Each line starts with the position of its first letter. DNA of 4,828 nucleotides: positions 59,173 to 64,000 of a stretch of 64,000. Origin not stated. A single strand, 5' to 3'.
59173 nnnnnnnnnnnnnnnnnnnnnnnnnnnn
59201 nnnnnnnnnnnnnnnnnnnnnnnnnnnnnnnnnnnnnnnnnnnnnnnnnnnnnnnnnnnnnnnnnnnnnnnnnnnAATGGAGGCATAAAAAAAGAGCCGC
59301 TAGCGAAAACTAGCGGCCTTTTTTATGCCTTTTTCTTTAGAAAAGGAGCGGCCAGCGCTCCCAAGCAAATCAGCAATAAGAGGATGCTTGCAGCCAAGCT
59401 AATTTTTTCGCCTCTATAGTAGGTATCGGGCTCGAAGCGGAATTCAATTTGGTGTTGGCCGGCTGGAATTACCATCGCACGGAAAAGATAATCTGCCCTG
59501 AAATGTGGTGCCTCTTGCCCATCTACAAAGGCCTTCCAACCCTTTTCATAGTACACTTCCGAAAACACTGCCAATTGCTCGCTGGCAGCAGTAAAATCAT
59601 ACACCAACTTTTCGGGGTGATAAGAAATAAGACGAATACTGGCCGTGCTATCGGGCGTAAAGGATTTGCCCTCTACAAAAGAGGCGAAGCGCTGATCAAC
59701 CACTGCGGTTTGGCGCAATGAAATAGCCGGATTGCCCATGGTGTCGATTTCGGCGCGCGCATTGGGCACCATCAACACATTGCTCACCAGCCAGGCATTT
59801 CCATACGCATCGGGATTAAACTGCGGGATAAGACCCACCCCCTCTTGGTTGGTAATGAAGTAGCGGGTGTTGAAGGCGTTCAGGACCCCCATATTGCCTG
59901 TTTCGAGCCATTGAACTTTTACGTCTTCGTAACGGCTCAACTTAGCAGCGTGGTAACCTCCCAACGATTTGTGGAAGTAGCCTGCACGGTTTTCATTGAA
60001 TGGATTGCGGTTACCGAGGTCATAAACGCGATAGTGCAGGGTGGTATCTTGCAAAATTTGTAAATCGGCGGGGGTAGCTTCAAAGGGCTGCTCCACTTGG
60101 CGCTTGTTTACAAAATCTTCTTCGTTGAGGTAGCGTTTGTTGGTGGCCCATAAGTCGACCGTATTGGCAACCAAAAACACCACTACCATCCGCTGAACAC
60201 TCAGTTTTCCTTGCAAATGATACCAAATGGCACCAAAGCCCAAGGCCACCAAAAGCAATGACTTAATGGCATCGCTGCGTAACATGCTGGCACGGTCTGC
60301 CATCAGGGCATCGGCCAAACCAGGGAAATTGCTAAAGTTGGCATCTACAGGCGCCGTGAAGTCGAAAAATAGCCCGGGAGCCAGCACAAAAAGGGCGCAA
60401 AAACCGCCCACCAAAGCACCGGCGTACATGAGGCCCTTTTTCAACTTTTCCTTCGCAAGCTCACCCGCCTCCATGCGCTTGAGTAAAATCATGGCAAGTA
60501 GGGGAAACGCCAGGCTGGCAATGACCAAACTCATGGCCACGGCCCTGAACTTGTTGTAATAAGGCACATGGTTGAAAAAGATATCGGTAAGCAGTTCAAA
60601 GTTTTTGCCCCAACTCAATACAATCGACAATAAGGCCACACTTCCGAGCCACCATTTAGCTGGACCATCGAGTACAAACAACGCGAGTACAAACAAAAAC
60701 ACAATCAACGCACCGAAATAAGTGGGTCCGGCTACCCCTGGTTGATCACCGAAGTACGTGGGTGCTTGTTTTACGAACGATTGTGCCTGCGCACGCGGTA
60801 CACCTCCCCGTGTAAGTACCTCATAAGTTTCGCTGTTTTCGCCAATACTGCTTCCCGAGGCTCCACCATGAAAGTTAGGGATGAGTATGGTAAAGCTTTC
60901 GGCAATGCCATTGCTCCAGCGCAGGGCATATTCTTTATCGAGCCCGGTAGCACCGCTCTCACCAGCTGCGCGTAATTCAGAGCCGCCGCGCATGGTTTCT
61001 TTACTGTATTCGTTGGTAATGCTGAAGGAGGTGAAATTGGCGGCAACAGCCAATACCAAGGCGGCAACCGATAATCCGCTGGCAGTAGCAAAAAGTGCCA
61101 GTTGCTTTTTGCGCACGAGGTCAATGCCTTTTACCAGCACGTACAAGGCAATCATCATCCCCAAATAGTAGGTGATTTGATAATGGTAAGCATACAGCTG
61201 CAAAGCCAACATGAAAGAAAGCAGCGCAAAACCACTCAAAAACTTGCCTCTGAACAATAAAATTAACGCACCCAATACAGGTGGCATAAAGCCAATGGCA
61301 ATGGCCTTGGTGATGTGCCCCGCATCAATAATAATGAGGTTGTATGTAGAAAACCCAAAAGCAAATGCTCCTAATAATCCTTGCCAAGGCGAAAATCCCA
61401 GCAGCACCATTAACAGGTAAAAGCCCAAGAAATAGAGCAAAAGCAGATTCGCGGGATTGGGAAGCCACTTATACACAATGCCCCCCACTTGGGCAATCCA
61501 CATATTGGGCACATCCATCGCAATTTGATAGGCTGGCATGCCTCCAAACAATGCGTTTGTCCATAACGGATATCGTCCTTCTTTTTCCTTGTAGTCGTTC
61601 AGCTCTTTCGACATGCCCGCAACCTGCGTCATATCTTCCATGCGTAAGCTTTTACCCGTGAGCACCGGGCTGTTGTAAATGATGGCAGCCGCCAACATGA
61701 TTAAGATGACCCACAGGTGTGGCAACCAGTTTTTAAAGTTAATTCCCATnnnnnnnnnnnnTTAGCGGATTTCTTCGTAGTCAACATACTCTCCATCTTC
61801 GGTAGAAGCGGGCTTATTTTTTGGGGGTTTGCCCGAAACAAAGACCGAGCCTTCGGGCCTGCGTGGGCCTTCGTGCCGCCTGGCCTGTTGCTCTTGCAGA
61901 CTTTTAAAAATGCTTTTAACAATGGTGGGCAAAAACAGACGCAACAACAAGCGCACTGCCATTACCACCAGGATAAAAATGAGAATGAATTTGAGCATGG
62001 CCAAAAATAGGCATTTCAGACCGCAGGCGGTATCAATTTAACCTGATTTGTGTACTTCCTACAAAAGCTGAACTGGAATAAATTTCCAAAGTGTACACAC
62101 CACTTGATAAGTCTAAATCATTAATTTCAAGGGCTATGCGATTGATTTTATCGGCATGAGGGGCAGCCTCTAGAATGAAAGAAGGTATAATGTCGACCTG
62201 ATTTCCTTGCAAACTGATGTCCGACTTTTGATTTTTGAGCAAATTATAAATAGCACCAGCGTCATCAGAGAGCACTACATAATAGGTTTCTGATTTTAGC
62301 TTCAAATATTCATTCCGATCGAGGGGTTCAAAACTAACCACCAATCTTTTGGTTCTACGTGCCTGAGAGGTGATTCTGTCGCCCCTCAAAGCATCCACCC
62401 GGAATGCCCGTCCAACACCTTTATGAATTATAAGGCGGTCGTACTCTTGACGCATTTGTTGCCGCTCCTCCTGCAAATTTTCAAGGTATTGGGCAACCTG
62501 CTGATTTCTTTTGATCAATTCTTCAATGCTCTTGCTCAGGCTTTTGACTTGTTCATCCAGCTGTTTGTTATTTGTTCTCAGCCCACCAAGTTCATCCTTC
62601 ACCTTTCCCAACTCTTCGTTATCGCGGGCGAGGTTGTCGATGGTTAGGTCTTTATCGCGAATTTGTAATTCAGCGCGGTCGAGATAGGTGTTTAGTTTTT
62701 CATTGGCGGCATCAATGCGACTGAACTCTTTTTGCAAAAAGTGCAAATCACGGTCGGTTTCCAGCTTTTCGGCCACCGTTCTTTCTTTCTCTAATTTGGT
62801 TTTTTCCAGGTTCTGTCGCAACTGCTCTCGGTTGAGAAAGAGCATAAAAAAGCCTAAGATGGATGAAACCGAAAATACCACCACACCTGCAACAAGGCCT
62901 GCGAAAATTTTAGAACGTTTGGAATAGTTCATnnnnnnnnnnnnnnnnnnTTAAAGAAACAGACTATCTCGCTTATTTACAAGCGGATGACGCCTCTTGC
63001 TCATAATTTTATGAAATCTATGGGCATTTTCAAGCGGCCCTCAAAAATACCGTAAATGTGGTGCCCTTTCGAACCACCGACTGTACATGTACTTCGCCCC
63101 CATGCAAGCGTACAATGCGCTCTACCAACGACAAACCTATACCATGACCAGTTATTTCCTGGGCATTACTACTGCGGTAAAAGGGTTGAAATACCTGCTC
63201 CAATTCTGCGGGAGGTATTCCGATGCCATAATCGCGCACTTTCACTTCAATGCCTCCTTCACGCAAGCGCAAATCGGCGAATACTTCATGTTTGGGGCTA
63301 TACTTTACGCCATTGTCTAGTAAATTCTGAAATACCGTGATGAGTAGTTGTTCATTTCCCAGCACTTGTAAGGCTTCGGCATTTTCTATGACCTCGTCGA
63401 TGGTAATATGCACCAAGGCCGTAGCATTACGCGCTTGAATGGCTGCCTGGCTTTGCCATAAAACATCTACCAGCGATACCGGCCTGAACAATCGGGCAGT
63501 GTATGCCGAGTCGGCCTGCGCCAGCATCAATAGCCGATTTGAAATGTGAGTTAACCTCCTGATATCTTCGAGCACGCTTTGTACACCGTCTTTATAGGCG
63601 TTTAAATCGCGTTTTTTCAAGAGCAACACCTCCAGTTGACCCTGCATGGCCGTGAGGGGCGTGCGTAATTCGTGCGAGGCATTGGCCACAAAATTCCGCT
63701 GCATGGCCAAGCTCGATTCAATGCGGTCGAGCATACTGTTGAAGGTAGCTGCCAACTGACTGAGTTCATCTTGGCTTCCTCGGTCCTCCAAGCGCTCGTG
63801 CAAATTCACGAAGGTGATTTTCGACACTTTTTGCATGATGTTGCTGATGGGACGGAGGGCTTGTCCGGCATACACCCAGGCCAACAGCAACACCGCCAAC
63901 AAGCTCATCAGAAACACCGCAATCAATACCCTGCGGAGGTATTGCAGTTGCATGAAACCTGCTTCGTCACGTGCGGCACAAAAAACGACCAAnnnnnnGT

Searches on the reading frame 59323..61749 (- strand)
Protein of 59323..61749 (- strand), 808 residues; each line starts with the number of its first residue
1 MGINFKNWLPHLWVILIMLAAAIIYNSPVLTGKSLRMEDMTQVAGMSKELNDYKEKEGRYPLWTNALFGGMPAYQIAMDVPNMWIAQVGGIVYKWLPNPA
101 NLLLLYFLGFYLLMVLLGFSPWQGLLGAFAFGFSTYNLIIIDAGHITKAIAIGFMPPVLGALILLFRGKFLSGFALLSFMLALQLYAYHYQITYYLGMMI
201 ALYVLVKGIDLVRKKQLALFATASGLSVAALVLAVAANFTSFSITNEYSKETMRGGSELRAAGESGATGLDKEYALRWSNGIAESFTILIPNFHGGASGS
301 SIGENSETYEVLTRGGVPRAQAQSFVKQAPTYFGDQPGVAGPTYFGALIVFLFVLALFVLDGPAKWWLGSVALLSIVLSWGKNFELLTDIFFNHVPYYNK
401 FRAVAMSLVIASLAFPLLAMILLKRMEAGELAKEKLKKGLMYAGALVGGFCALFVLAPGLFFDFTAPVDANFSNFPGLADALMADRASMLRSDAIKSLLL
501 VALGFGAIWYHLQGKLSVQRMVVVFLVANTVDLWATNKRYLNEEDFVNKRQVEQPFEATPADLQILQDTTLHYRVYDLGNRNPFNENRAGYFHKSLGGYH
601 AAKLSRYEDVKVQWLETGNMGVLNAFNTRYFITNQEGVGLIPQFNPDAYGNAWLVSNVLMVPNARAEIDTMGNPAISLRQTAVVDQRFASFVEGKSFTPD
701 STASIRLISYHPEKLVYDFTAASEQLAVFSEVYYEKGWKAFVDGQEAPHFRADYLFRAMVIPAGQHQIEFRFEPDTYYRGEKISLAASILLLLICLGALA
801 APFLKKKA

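Call 64: search_protein_families(library=pfam, proteins=[window:59323-61749:-], max_evalue=0.001)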
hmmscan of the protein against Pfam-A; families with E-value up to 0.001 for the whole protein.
window:59323-61749:- (808 aa): 1 family
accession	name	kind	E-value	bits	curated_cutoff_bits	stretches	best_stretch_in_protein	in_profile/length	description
PF09586.16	YfhO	-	2.9e-08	33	28.5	1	705-783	756-834/835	Bacterial membrane protein YfhO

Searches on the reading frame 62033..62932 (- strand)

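Call 64: search_protein_families(library=pfam, proteins=[window:62033-62932:-], max_evalue=0.001)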
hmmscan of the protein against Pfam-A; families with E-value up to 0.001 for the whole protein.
window:62033-62932:- (299 aa): 1 family
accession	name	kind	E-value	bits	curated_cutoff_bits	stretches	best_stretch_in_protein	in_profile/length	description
PF06785.16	UPF0242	-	0.00052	20.6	33.5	0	8-163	31-169/194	Uncharacterised protein family (UPF0242) N-terminus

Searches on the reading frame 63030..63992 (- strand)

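Call 64: search_protein_families(library=pfam, proteins=[window:63030-63992:-], max_evalue=0.001)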
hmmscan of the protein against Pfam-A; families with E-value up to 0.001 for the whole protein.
window:63030-63992:- (320 aa): 3 families
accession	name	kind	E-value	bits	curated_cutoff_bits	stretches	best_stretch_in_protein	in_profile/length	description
PF02518.31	HATPase_c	-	1.6e-28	99.8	26.4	1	212-318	1-108/111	Histidine kinase-, DNA gyrase B-, and HSP90-like ATPase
PF00512.31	HisKA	-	5.4e-15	55.6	26.9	1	97-162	1-65/66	His Kinase A (phospho-acceptor) domain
PF00672.30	HAMP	-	1.4e-09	38.6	25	1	41-92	2-52/53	HAMP domain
